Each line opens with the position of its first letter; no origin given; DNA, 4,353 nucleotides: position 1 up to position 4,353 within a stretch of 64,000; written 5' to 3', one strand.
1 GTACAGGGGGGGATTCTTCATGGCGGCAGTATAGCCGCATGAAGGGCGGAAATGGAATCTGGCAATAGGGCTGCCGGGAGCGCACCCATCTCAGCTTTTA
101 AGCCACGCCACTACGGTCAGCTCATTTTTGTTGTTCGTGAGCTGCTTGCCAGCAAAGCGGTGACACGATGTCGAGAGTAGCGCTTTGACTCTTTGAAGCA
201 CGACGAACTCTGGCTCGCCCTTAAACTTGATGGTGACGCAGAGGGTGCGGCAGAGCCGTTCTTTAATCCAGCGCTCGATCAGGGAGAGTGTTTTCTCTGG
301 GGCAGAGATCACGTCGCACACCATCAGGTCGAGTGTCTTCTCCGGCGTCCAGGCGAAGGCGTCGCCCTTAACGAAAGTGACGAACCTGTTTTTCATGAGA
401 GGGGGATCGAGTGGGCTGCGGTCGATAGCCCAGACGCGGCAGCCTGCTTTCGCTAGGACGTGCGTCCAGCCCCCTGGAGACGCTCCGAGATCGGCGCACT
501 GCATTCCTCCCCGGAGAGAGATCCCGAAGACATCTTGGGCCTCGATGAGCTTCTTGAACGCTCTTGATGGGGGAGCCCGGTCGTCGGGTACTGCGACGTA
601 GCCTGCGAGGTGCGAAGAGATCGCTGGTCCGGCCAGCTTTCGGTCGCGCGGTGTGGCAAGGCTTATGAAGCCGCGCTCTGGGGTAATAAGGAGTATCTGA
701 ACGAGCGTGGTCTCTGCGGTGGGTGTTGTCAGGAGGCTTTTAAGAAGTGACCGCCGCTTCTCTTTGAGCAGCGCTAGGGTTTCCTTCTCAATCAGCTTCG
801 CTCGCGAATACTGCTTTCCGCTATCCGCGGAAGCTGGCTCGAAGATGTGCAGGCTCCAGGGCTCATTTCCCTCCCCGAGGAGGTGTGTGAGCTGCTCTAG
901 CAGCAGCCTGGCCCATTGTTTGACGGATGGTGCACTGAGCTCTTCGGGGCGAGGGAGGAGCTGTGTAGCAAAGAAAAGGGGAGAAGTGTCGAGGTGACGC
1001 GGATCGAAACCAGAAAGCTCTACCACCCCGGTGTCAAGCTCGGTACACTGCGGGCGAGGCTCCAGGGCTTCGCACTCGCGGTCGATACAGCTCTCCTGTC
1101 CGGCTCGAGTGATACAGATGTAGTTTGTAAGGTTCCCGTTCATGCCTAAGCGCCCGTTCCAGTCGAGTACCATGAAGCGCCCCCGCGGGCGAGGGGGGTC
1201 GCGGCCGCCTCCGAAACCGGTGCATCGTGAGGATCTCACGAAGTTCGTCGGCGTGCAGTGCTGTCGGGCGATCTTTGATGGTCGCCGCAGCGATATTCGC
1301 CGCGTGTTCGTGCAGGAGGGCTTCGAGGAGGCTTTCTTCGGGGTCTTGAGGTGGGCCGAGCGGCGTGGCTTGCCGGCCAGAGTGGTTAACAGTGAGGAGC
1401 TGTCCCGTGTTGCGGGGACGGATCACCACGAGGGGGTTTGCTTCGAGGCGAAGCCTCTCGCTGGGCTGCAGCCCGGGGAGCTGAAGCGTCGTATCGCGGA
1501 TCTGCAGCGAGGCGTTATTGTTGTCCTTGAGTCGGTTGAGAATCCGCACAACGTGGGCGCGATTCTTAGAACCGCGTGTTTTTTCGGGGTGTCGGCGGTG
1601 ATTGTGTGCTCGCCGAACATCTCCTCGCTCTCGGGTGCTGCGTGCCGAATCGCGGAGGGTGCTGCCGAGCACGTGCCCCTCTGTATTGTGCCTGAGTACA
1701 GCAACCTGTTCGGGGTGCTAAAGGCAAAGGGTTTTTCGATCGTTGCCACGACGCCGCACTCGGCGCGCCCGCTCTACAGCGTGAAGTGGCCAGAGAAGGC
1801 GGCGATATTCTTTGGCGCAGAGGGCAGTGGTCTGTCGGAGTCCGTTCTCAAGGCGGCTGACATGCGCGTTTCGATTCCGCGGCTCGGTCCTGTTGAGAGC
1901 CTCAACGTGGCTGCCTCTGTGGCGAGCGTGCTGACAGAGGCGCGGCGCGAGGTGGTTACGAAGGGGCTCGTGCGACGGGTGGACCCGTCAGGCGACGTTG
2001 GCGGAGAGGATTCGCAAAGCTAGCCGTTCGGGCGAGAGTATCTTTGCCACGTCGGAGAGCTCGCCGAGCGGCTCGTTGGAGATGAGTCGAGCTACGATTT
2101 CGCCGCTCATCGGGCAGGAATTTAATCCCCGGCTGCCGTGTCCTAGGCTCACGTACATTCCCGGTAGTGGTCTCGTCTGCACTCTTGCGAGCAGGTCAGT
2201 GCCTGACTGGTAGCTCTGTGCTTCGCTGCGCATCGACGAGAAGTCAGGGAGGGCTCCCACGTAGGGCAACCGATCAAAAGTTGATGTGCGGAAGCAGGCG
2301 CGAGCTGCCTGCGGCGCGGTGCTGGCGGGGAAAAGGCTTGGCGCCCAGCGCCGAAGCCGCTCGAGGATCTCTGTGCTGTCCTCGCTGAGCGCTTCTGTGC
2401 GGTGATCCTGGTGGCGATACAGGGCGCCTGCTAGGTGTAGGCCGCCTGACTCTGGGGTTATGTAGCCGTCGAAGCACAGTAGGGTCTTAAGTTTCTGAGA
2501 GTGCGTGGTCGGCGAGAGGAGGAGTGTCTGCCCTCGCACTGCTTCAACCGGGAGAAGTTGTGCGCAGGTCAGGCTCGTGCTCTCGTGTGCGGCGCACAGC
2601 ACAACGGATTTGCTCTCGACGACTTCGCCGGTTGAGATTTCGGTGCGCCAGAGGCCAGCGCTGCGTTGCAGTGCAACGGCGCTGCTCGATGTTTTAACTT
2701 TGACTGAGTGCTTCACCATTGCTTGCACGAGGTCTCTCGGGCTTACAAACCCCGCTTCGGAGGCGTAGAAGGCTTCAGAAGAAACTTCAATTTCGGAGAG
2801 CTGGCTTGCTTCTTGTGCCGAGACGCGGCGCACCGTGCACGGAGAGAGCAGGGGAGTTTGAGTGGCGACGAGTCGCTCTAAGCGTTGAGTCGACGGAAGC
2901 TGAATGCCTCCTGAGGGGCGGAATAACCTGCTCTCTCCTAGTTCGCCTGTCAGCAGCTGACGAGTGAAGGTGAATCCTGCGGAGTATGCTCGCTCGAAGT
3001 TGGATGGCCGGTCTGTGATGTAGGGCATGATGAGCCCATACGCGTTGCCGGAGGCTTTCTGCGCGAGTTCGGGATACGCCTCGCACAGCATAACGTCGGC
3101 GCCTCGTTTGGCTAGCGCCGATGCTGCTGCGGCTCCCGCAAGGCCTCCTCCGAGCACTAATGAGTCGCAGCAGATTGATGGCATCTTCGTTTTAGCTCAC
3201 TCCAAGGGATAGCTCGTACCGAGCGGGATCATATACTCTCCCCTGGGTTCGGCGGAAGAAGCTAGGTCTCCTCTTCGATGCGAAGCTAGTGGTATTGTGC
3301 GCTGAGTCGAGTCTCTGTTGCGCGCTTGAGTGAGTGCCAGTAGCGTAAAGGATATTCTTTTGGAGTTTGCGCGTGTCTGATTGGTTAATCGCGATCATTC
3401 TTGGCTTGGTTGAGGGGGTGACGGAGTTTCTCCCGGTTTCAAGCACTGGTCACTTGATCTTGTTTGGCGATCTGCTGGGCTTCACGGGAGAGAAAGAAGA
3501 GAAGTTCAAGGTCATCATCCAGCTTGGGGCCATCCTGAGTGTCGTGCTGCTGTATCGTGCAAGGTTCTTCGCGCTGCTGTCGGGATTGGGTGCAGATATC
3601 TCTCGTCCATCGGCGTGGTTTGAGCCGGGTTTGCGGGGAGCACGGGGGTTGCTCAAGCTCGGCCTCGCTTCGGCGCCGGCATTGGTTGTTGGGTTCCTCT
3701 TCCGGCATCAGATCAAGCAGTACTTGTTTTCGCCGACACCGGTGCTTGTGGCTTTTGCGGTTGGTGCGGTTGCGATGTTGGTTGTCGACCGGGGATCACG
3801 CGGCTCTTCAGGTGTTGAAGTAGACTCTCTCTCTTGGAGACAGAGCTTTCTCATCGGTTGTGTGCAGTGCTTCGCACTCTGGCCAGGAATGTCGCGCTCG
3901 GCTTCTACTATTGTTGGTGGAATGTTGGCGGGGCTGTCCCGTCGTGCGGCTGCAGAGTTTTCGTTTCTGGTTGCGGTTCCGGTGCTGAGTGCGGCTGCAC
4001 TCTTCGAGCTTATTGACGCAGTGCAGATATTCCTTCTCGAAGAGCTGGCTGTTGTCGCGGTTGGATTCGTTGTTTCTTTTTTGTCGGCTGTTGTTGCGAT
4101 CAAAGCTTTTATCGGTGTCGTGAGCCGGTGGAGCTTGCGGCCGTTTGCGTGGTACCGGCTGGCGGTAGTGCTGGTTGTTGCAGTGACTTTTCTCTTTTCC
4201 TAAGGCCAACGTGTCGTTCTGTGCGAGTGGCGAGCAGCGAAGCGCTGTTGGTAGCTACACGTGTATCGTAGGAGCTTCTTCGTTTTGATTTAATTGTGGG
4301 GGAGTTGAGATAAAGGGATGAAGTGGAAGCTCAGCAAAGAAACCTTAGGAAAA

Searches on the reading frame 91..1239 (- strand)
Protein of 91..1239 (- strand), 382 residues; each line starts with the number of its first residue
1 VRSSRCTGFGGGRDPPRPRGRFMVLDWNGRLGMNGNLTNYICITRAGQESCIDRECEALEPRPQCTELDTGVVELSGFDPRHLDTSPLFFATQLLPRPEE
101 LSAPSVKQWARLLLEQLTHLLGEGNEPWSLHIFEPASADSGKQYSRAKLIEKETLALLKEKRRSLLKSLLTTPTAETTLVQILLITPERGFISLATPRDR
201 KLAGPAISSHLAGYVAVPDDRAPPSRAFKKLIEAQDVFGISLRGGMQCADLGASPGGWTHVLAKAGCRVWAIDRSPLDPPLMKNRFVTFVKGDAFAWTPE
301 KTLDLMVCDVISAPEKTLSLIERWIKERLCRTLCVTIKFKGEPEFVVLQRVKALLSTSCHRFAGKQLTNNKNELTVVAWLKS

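Call 71: search_protein_families(library=pfam, proteins=[window:91-1239:-], max_evalue=0.0001)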
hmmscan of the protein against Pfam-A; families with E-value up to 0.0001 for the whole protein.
window:91-1239:- (382 aa): 2 families
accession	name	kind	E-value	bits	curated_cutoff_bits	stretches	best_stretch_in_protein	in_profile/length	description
PF01728.25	FtsJ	-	2.2e-16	60.7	24.1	1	225-311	3-100/181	FtsJ-like methyltransferase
PF13649.12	Methyltransf_25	-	4.1e-05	24.6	27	1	250-324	3-92/97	Methyltransferase domain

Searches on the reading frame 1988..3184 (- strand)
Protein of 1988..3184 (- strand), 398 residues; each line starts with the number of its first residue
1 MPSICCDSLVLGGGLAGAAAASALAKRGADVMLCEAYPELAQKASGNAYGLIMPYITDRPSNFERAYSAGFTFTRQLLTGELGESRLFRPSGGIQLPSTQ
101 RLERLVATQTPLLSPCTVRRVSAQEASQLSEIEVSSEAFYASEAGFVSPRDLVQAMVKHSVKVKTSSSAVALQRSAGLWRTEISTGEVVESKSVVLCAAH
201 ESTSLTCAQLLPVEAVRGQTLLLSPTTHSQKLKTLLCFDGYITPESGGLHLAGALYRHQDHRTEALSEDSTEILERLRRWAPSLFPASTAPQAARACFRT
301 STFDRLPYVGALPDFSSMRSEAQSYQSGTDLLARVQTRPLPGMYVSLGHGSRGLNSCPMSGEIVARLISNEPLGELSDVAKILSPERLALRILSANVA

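Call 71: search_protein_families(library=pfam, proteins=[window:1988-3184:-], max_evalue=0.0001)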
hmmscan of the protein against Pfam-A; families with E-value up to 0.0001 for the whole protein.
window:1988-3184:- (398 aa): 4 families
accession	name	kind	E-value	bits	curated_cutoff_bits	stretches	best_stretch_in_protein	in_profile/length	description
PF01266.30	DAO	-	3.6e-47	162.1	27.9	1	8-367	2-353/353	FAD dependent oxidoreductase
PF13450.12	NAD_binding_8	-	1.3e-05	25.9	21.9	1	10-41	1-32/68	NAD(P)-binding Rossmann-like domain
PF12831.13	FAD_oxidored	-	1.6e-05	24.8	27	1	8-41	2-35/416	FAD dependent oxidoreductase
PF00890.30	FAD_binding_2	-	4.2e-05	23.4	20.4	1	7-46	1-43/414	FAD binding domain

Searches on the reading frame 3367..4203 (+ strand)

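Call 71: search_protein_families(library=pfam, proteins=[window:3367-4203:+], max_evalue=0.0001)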
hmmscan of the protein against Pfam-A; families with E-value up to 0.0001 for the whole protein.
window:3367-4203:+ (278 aa): 1 family
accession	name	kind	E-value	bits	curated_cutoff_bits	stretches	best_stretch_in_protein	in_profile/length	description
PF02673.24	BacA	-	1.1e-75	255.2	33.4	1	9-268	1-255/257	Bacitracin resistance protein BacA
